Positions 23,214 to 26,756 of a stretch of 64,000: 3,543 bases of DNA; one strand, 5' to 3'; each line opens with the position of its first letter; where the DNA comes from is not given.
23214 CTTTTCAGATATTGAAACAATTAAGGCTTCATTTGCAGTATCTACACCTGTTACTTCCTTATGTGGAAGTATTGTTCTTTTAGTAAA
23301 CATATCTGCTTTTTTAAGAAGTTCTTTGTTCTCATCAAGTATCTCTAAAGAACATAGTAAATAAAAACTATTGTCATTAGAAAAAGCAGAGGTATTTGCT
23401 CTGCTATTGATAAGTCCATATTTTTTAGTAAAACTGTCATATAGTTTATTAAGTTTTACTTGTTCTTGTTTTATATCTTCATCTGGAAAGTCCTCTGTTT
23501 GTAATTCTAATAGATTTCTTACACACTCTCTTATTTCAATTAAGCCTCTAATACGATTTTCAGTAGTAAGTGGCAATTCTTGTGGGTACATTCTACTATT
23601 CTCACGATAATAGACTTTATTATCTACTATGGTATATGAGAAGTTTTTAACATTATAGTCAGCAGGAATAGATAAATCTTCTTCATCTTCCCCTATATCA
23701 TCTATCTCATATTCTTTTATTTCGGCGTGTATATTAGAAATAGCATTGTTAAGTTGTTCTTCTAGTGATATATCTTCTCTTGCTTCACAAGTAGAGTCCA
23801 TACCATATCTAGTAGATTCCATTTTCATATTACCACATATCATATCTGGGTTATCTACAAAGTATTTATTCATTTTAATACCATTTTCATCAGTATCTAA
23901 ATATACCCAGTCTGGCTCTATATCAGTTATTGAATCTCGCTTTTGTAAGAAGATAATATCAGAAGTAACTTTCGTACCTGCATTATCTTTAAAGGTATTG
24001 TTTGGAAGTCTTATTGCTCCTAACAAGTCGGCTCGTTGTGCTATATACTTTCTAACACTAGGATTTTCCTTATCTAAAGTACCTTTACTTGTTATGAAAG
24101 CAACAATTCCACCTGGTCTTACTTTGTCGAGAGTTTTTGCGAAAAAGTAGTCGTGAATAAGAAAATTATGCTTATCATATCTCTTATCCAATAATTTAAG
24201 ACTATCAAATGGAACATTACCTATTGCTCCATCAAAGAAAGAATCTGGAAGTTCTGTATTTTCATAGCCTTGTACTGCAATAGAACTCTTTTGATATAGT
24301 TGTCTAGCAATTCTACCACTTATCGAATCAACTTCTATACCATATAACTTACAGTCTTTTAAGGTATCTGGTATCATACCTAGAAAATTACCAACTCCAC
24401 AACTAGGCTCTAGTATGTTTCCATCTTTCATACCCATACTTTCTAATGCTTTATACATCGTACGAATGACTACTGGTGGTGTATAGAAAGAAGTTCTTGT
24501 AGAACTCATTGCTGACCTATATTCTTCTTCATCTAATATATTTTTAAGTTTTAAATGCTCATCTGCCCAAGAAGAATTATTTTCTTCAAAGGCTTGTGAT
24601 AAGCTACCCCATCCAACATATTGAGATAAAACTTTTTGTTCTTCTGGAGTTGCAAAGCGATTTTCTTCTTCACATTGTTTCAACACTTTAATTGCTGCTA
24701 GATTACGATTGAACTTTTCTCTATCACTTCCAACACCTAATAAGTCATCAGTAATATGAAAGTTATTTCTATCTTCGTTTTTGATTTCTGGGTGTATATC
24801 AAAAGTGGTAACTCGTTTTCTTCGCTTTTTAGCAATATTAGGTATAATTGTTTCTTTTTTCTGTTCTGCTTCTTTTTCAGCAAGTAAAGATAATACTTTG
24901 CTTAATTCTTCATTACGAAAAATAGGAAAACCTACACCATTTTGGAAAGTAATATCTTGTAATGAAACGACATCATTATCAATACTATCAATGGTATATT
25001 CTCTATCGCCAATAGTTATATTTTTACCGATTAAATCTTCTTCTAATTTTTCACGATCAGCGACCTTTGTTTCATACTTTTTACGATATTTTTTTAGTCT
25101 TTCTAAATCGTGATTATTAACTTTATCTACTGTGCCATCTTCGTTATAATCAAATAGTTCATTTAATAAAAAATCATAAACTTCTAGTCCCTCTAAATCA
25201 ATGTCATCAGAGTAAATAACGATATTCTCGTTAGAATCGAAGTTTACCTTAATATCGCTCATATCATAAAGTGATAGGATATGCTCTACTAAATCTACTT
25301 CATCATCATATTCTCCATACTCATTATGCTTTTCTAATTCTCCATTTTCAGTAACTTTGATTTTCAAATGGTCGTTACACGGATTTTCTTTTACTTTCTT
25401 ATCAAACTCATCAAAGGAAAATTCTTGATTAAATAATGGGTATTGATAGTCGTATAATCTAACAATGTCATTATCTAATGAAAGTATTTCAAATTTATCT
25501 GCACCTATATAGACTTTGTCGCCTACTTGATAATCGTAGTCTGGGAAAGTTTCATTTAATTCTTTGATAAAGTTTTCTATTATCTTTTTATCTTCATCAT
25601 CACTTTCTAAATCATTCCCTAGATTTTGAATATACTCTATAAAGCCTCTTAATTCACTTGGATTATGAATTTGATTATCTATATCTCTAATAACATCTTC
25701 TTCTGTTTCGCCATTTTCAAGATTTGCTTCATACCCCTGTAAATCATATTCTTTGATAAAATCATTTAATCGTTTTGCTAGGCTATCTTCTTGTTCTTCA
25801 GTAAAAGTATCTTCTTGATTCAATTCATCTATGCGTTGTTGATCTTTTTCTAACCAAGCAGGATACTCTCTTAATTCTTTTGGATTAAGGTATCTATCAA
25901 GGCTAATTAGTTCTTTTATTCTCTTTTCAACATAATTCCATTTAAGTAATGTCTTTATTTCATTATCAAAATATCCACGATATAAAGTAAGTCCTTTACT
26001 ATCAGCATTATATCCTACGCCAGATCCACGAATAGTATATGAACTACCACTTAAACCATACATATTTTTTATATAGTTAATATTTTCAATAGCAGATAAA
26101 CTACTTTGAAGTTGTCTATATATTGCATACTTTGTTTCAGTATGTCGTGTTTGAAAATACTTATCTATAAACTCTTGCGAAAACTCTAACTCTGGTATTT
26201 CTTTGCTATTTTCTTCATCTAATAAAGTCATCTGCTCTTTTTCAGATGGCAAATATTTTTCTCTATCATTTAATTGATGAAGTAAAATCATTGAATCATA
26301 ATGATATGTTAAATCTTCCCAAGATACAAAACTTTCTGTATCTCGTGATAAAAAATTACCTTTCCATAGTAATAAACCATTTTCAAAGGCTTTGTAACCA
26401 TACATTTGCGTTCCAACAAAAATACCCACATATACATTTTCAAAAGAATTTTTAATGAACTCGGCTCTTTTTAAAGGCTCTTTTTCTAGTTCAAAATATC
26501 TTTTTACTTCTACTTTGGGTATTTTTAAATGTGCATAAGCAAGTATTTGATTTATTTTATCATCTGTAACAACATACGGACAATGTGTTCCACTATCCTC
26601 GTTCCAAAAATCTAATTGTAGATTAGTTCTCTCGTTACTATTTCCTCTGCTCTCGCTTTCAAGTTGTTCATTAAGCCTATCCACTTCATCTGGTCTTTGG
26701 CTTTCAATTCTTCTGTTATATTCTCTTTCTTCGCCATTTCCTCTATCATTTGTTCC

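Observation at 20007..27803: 2598-aa polyvalent protein fusing an N6-adenine methyltransferase and an SNF2/DEAD-like helicase on the ICE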

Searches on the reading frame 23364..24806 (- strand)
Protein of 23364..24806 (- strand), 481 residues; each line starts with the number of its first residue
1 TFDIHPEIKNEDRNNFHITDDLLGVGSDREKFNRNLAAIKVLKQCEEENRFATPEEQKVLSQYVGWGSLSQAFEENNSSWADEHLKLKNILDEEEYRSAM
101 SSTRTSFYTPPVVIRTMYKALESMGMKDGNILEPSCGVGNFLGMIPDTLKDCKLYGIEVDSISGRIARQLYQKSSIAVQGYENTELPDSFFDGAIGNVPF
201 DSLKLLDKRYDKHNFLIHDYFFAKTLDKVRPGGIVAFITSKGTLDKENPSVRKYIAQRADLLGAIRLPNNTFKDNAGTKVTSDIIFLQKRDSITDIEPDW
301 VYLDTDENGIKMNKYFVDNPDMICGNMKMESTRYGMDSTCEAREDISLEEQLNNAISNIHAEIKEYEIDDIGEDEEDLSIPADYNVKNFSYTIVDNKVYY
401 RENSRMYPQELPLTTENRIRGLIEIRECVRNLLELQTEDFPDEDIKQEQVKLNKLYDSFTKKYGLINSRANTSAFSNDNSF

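Call 11: search_protein_families(library=pfam, proteins=[window:23364-24806:-], max_evalue=5)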
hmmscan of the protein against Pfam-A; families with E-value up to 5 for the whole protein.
seq(481 aa): 4 families
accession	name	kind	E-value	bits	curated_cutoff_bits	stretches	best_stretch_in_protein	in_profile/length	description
PF02384.22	N6_Mtase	-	1.9e-10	41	20.4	1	99-337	20-275/311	N-6 DNA Methylase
PF07669.17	Eco57I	-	0.00051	20.6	25.3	1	188-262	72-160/171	Eco57I restriction-modification methylase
PF13649.12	Methyltransf_25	-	0.041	15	27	1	131-196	1-70/97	Methyltransferase domain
PF19587.5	DUF6094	-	0.11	11.7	22.8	1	104-169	134-199/344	Uncharacterised methyltransferase family (DUF6094)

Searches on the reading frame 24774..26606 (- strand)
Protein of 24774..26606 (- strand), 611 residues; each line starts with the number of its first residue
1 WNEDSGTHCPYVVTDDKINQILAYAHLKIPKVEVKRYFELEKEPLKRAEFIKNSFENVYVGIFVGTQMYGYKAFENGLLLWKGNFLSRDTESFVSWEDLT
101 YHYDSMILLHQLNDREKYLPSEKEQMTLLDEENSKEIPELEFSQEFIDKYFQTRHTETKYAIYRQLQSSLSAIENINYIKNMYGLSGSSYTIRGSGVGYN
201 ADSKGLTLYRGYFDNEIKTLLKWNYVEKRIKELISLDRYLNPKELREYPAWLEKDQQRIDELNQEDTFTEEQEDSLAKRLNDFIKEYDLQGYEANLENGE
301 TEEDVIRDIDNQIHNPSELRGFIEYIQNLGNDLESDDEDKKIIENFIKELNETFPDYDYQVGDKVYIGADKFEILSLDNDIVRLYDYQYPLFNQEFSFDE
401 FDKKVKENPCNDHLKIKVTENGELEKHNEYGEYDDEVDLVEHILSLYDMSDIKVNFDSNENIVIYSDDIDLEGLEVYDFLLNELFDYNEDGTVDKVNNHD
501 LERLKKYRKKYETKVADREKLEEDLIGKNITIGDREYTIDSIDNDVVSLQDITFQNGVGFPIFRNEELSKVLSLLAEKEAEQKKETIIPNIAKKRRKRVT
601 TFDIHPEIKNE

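Call 23: find_homologous_proteins(query=window:24774-26606:-, max_evalue=0.001)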
Query seq(611 aa) (611 aa): 104 proteins with E <= 0.001 among 8000 candidates.
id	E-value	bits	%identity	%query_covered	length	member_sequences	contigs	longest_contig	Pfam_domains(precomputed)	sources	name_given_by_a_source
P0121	2.6e-123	431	51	68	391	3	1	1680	-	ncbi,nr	ncbi:hypothetical protein IKJ53_03275, partial [bacterium]|nr:hypothetical protein [bacterium]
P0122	5.5e-116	407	55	44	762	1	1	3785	-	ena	-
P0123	2.2e-114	402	46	70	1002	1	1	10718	-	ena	-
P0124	2.4e-114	401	45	68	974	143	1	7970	-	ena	-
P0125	9.0e-113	396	68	43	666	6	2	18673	-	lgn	-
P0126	8.2e-109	383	55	46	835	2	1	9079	-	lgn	-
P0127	1.7e-108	382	44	74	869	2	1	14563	-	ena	-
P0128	2.2e-106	375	71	39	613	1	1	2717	-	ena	-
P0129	2.6e-94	335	42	68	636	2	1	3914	-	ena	-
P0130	3.3e-92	328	40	67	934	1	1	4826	-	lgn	-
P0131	5.7e-92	328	60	41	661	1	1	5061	-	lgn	-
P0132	7.8e-89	317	60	40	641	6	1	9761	-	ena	-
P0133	1.2e-88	317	41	73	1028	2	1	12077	PF03948.20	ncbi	-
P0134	3.7e-86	308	62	39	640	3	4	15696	-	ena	-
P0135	5.4e-84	301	41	69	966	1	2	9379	-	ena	-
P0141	2.5e-74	269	51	41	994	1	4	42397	-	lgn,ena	-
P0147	1.4e-69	254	35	73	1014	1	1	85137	-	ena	-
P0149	6.9e-69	251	40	40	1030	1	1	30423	PF01624.26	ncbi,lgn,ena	-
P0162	5.2e-63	232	43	30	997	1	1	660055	PF01624.26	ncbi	ncbi:MAG: helicase, partial [Oscillospiraceae bacterium]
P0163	4.0e-61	226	35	68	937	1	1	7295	PF18824.7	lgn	-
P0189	5.3e-42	163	31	79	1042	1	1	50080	-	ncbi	-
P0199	1.8e-35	141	35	51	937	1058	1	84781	PF18840.7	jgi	-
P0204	4.8e-34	136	54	22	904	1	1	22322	PF00176.30,PF28554.1,PF28555.1,PF04851.22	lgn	-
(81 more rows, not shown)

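Call 24: search_protein_families(library=pfam, proteins=[P0149, P0162, P0199, P0163, P0204, P0123, P0133, P0147, P0189, P0141], max_evalue=0.01)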
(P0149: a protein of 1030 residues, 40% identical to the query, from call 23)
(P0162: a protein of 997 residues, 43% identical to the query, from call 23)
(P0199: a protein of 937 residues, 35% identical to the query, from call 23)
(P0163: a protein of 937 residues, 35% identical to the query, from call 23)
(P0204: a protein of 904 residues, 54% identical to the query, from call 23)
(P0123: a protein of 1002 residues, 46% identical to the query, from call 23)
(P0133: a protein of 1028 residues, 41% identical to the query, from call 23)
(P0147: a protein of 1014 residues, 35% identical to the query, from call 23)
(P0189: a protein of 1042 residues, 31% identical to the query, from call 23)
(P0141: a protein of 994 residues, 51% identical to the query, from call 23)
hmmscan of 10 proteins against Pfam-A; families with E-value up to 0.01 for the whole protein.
P0149 (1030 aa): 1 family
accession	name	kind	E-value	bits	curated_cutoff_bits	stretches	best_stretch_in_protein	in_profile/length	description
PF01624.25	MutS_I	-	9.3e-18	64.9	20.6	1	899-970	5-76/113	MutS domain I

P0162 (997 aa): 1 family
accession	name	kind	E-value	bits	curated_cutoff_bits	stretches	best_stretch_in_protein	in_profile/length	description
PF01624.25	MutS_I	-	1.1e-21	77.6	20.6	1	439-522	3-86/113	MutS domain I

P0199 (937 aa): 1 family
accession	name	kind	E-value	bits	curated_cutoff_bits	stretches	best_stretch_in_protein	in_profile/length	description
PF18840.6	LPD25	-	1.9e-23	83.4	27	1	739-839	2-92/97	Large polyvalent protein associated domain 25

P0163 (937 aa): 1 family
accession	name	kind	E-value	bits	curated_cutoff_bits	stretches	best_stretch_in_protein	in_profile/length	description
PF18824.6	LPD11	-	3.1e-30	104.5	27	1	690-754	3-69/69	Large polyvalent protein-associated domain 11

P0204 (904 aa): 3 families
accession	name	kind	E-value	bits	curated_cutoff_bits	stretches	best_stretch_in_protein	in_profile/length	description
PF00176.29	SNF2-rel_dom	-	1.2e-10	41.5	24.9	1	627-803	19-139/290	SNF2-related domain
PF04851.21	ResIII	-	4.3e-07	30.4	22.5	1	609-803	2-139/164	Type III restriction enzyme, res subunit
PF00270.35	DEAD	-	0.0012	19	26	1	613-720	2-107/167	DEAD/DEAH box helicase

P0123 (1002 aa): 2 families
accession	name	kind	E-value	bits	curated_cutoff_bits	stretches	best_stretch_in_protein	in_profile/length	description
PF08241.18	Methyltransf_11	-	0.0038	18.3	21.2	0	934-999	1-67/95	Methyltransferase domain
PF13649.12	Methyltransf_25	-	0.0049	18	27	0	933-997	1-69/97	Methyltransferase domain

P0133 (1028 aa): 1 family
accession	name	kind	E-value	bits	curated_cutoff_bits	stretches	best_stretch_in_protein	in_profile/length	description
PF03948.19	Ribosomal_L9_C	-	2.7e-21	76.2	23.2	1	945-1027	1-85/86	Ribosomal protein L9, C-terminal domain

P0147 (1014 aa): 0 families

P0189 (1042 aa): 0 families

P0141 (994 aa): 0 families

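Call 48: predict_structure(alignment_id=A2)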
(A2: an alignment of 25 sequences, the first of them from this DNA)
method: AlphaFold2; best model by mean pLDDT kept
length: 611 residues; sequences in the alignment: 25
mean_pLDDT: 76.6   pTM: 0.44
mean pLDDT of the five models: 76.6, 76.6, 76.1, 74.7, 74.1
residues with pLDDT >= 90: 175; 70-90: 261; 50-70: 92; < 50: 83
segments of 3 or more residues with pLDDT < 50: 1-12, 134-140, 271-273, 420-435, 465-471, 486-488, 491-494, 587-611
pLDDT, mean of each block of 10 residues (from residue 1): 38 73 86 91 94 91 82 93 83 92 90 60 74 47 87 91 93 94 84 89 91 72 95 94 94 91 68 68 81 70 83 80 85 79 85 77 89 88 88 88 87 70 43 46 56 55 50 58 54 53 72 76 90 91 89 67 87 90 62 38 41 32
secondary structure, 60 per line:
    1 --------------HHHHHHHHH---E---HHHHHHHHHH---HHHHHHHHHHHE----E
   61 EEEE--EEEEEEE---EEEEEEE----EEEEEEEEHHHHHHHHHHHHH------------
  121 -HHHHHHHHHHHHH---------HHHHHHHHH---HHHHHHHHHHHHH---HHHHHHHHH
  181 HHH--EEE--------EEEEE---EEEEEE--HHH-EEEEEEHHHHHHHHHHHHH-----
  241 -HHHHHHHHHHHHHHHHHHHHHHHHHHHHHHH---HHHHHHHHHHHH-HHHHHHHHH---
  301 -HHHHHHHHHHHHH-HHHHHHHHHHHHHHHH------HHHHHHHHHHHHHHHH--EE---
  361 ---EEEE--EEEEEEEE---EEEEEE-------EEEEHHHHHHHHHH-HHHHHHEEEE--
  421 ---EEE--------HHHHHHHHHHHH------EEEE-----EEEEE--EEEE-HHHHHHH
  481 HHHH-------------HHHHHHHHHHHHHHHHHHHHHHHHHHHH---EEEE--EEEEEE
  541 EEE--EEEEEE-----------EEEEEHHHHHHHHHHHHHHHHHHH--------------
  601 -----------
elements in order: H15-23 H31-40 H44-54 E60-64 E67-73 E77-83 E88-95 H96-108 H122-134 H144-152 H156-168 H172-183 E186-188 E197-201 E205-210 E217-222 H223-235 H242-272 H276-287 H289-297 H302-314 H316-331 H338-353 E364-367 E370-377 E381-386 E394-397 H398-407 H409-414 E415-418 E424-426 H435-446 E453-456 E462-466 E469-472 H474-484 H498-525 E529-532 E535-543 E546-551 E563-567 H568-586

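Call 51: fold_search(model_id=the predicted structure, library=pdb)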
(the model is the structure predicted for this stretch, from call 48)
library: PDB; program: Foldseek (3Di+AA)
matches with E <= 10: 405; with E <= 0.001: 0
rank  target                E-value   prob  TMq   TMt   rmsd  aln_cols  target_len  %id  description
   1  1sf9                  1.3e-01  0.95  0.08  0.33  11.3        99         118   18  Crystal Structure of Bacillus subtilis YfhH Protein : Putative Transcriptional Regulator (released 2004-02-24)
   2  7nvr_l                1.4e-01  0.07  0.08  0.09  32.2       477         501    9  Human Mediator with RNA Polymerase II Pre-initiation complex (released 2021-05-05)
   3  5w7z_B                2.3e-01  0.06  0.06  0.08  17.0       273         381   10  Crystal structure of DNA polymerase III subunit beta from Rickettsia conorii (released 2017-07-26)
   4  8bsj_LU               2.7e-01  0.80  0.07  0.22  11.6       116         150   20  Giardia Ribosome in PRE-T Classical State (C) (released 2023-03-22)
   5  9wms_W                3.0e-01  0.25  0.10  0.11  15.3       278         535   11  Co-transcriptional histone H3K36 methylation complex containing RNA polymerase II elongation complex, Set2, and the up (released 2025-12-24)
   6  8fkp_LE               3.7e-01  0.89  0.07  0.32  10.4        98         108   11  Human nucleolar pre-60S ribosomal subunit (State A1) (released 2023-07-12)
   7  8bsi_LU               4.8e-01  0.69  0.07  0.20  11.3        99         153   17  Giardia ribosome chimeric hybrid-like GDP+Pi bound state (B1) (released 2023-03-15)
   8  8xrm_Z                4.8e-01  0.12  0.07  0.09  17.2       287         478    9  RNA polymerase II elongation complex with DSIF, SPT6, and ELOF1 transcribing genomic DNA extracted from human nuclei (released 2025-05-07)
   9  8brm_LU               5.3e-01  0.63  0.06  0.19  10.9        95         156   22  Giardia ribosome in POST-T state, no E-site tRNA (A6) (released 2023-03-15)
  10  5oqm_l                5.3e-01  0.06  0.06  0.08  18.6       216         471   11  STRUCTURE OF YEAST TRANSCRIPTION PRE-INITIATION COMPLEX WITH TFIIH AND CORE MEDIATOR (released 2018-05-09)
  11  8br8_LU               5.6e-01  0.63  0.07  0.21  11.7       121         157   19  Giardia ribosome in POST-T state (A1) (released 2023-03-15)
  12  9h2s_A                5.6e-01  0.18  0.08  0.14  18.9       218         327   11  a YnaI-MscS chimera in a closed conformation purified in DDM with additional lipids showing ligand-filled pore and poc (released 2025-09-24)
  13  6man_A                6.2e-01  0.04  0.07  0.08  17.2       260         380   10  Crystal structure of a DnaN sliding clamp DNA polymerase III subunit beta from Rickettsia bellii RML369-C (released 2018-09-05)
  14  8fkz_LE               6.6e-01  0.75  0.07  0.32  10.1        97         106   15  Human nucleolar pre-60S ribosomal subunit (State G) (released 2023-07-12)
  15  5xy3_T                6.6e-01  0.60  0.06  0.18  10.9        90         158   12  Large subunit of Trichomonas vaginalis ribosome (released 2017-08-30)
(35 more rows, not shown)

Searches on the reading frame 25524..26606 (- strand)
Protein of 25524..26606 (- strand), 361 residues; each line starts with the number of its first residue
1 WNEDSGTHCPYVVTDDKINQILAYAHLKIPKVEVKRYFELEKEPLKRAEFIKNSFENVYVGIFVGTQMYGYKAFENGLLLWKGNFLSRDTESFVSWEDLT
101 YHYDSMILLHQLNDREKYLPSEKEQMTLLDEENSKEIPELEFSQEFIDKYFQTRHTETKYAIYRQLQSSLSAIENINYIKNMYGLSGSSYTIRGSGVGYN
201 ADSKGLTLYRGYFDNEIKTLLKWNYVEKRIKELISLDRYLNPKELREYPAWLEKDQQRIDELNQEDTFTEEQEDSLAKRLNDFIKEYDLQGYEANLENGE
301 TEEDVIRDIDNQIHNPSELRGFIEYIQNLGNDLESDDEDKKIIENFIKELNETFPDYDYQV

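Call 11: search_protein_families(library=pfam, proteins=[window:25524-26606:-], max_evalue=5)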
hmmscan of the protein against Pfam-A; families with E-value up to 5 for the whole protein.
seq(361 aa): 2 families
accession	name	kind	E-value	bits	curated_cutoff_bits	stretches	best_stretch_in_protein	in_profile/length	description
PF11380.13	Stealth_CR2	-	0.022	15.4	39.4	0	247-272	32-57/108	Stealth protein CR2, conserved region 2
PF03233.18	Cauli_AT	-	0.29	11.5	24.8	1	17-60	49-90/163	Aphid transmission protein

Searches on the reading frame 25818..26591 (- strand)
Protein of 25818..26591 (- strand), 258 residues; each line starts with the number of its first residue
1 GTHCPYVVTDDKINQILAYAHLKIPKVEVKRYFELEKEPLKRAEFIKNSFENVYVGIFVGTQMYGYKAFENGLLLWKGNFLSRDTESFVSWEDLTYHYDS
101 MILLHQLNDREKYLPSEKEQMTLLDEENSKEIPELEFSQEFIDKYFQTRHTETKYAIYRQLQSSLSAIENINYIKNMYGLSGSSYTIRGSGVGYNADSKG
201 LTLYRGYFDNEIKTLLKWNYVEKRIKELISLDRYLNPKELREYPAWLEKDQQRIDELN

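Call 81: search_protein_representatives(alignment_id=A3)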
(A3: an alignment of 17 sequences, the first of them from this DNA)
Query: 17 sequences, 258 profile positions. Proteins with E-value up to 0.001 (for the whole library): 2341; up to 1e-10: 1399; up to 1e-30: 428. The best 150 are listed.
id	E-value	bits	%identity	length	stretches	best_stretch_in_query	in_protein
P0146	9.4e-111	385.7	-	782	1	1-256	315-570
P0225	1.6e-110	385.0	-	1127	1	1-257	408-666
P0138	7.8e-109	379.4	-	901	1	1-257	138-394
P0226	3.1e-108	377.4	-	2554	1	1-257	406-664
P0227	9.4e-108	375.9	-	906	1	1-257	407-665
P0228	1.1e-107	375.7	-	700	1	1-257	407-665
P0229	1.2e-107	375.5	-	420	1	1-256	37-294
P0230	1.6e-107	375.1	-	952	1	1-256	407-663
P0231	6.9e-107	373.1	-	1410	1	1-256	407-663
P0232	1.8e-106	371.7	-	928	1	1-256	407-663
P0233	2.5e-105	367.9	-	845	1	2-257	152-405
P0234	1.0e-102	359.4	-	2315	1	1-257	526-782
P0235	6.8e-101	353.4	-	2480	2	1-257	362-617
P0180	9.1e-101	353.0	-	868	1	2-257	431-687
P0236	3.1e-100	351.2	-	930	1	3-257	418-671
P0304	7.0e-60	219.0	-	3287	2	10-243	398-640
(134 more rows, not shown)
